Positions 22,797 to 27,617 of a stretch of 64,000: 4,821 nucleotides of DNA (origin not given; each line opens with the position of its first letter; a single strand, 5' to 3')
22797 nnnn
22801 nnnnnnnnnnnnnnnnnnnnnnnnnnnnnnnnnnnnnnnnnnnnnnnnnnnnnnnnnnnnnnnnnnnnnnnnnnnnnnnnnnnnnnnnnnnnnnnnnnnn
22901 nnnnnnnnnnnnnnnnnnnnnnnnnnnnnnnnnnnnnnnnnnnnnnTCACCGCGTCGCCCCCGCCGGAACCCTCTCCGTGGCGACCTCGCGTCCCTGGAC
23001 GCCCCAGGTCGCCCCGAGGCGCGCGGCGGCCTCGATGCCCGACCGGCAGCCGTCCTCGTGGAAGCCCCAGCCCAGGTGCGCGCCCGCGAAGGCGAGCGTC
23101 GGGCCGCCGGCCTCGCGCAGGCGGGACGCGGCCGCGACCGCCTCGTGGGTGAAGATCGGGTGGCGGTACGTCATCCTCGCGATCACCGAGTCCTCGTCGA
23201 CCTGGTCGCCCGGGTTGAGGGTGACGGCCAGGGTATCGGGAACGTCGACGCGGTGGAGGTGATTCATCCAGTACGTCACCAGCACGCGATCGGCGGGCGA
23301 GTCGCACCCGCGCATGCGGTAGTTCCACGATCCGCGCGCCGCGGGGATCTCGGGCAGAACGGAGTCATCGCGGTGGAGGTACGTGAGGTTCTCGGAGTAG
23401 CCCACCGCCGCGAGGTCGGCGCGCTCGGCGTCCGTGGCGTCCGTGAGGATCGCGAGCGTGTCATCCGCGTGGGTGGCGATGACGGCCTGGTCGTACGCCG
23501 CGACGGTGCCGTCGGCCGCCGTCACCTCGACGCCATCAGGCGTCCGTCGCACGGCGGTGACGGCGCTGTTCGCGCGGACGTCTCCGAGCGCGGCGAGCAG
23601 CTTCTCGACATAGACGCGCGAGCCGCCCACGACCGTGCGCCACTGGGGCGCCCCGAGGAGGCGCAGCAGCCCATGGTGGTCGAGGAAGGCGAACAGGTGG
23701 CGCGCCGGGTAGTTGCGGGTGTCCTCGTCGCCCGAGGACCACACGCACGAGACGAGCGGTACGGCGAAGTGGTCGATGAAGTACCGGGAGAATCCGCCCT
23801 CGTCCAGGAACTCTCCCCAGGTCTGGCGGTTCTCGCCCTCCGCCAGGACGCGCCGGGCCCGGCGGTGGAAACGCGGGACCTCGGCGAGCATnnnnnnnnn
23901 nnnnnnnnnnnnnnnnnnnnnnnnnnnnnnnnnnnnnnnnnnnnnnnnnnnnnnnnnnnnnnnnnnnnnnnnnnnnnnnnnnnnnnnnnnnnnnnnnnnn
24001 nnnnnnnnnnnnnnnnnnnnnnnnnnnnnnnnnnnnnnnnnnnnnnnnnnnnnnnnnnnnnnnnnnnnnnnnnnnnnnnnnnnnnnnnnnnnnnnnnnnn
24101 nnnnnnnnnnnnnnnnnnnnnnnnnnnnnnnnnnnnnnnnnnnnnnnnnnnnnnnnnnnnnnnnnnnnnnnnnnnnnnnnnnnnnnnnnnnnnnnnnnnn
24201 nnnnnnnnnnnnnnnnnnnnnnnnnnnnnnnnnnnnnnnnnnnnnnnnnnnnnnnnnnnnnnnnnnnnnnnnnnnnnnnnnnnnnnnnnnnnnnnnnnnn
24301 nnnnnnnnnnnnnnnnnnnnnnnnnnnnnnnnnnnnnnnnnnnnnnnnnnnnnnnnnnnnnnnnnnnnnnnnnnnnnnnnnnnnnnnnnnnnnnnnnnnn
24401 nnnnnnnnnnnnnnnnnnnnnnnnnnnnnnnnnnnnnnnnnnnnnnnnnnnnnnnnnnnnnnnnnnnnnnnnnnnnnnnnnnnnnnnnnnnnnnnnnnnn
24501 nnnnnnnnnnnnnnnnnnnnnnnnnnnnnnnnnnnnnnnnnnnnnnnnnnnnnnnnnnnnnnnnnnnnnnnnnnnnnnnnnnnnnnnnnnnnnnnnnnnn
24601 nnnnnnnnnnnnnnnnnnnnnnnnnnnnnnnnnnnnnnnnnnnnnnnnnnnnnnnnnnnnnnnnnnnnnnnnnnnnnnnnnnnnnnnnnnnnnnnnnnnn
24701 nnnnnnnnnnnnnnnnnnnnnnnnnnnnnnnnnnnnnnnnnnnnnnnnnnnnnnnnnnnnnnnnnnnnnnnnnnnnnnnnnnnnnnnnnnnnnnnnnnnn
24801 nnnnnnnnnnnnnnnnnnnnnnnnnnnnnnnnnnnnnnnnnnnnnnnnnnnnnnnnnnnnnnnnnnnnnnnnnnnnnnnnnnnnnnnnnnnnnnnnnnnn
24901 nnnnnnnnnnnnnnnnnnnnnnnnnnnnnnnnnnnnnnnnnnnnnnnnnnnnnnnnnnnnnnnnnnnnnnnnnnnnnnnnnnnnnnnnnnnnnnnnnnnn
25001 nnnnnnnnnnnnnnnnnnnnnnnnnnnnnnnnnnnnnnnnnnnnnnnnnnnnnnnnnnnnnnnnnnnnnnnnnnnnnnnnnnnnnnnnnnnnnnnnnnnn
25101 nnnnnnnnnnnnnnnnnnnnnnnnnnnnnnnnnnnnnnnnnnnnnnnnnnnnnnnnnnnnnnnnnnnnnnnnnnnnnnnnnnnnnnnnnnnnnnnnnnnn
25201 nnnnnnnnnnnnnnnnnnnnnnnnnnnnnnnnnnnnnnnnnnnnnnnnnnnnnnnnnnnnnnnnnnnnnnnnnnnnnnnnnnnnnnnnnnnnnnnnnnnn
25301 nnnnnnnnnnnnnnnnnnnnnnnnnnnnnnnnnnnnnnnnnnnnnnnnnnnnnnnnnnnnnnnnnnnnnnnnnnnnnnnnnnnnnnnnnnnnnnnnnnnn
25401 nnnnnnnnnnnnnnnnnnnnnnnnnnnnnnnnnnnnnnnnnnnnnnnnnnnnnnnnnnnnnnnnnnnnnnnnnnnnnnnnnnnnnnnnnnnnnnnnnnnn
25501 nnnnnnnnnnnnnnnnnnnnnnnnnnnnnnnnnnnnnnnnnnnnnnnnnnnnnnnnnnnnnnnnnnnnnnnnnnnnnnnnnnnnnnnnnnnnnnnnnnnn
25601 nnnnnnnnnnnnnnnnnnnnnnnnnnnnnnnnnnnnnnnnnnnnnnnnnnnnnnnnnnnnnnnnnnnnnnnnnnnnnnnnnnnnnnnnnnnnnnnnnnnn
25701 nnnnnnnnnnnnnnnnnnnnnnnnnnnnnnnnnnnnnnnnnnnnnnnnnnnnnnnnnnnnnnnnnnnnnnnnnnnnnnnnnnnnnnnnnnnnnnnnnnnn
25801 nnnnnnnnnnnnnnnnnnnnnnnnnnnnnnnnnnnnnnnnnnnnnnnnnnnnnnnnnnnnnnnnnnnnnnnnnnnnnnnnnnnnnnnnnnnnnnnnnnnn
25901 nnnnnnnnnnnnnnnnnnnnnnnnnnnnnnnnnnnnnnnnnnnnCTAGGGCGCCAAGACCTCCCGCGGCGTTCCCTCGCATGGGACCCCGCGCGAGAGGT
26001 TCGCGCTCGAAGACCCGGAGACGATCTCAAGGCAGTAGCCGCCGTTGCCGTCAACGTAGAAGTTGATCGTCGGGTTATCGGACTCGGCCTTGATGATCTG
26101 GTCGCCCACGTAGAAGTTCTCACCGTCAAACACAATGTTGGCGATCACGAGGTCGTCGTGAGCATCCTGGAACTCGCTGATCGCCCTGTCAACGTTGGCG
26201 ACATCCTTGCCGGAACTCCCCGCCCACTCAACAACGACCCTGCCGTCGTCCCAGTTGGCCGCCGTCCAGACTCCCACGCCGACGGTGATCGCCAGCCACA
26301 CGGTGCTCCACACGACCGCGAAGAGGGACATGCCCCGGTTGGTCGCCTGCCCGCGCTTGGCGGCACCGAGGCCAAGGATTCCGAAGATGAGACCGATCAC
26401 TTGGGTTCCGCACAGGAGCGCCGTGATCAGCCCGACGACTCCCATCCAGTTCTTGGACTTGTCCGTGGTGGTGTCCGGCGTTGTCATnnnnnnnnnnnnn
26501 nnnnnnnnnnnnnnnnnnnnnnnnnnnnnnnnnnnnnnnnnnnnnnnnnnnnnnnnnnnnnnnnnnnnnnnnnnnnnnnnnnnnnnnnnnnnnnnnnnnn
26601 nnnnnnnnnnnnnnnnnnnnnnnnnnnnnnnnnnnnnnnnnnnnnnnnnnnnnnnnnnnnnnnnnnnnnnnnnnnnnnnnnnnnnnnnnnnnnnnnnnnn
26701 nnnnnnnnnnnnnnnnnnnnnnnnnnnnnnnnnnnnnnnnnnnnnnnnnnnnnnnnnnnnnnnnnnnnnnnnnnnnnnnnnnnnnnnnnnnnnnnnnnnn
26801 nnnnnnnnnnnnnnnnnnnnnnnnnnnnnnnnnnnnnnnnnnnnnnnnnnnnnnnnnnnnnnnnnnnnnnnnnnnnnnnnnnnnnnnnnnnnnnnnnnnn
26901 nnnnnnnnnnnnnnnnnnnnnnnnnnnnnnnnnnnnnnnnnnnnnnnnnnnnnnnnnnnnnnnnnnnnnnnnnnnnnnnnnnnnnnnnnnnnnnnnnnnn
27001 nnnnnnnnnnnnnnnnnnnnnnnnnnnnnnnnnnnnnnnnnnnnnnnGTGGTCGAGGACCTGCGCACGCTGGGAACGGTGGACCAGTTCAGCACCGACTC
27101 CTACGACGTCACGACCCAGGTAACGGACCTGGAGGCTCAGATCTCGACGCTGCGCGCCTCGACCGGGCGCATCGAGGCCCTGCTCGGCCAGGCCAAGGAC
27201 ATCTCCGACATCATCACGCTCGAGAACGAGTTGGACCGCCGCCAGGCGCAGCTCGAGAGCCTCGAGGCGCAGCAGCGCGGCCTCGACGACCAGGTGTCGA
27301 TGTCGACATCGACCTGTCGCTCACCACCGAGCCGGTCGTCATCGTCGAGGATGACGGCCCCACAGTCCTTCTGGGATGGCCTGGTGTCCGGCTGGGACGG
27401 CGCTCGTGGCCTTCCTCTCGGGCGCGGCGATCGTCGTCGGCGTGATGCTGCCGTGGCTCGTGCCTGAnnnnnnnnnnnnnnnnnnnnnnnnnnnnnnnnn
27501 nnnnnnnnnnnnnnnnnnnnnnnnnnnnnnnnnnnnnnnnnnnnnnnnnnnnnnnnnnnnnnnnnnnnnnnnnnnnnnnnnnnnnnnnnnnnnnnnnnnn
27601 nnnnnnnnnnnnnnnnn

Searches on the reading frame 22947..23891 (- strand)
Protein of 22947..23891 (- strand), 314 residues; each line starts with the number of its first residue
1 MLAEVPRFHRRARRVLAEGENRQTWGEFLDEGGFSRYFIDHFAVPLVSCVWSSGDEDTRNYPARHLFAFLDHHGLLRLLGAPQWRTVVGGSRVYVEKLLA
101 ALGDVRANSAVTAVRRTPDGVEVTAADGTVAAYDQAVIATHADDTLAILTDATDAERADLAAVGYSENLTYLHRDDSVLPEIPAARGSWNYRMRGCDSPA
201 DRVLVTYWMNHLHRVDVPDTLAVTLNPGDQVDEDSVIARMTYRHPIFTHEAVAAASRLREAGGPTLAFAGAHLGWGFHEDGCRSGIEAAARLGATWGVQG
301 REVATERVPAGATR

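Call 31: search_protein_families(library=pfam, proteins=[window:22947-23891:-], max_evalue=0.001)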
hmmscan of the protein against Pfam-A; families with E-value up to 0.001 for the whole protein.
window:22947-23891:- (314 aa): 1 family
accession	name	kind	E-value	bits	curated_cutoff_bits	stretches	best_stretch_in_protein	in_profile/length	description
PF01593.30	Amino_oxidase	-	7e-12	45.8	19.8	1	22-144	133-258/443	Flavin containing amine oxidoreductase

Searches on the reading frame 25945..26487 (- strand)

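Call 31: search_protein_families(library=pfam, proteins=[window:25945-26487:-], max_evalue=0.001)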
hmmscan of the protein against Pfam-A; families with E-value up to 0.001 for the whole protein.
window:25945-26487:- (180 aa): 1 family
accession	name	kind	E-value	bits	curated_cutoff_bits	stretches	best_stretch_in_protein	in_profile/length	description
PF13828.11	DUF4190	-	0.0001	22.4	35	1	16-69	9-60/62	Domain of unknown function (DUF4190)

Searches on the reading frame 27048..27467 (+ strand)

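Call 31: search_protein_families(library=pfam, proteins=[window:27048-27467:+], max_evalue=0.001)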
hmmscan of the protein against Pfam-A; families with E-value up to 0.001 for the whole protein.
window:27048-27467:+ (139 aa): 1 family
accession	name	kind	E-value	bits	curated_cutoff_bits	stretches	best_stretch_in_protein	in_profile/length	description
PF14257.11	DUF4349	-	5.7e-33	114.5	27.7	1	2-118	64-182/213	Domain of unknown function (DUF4349)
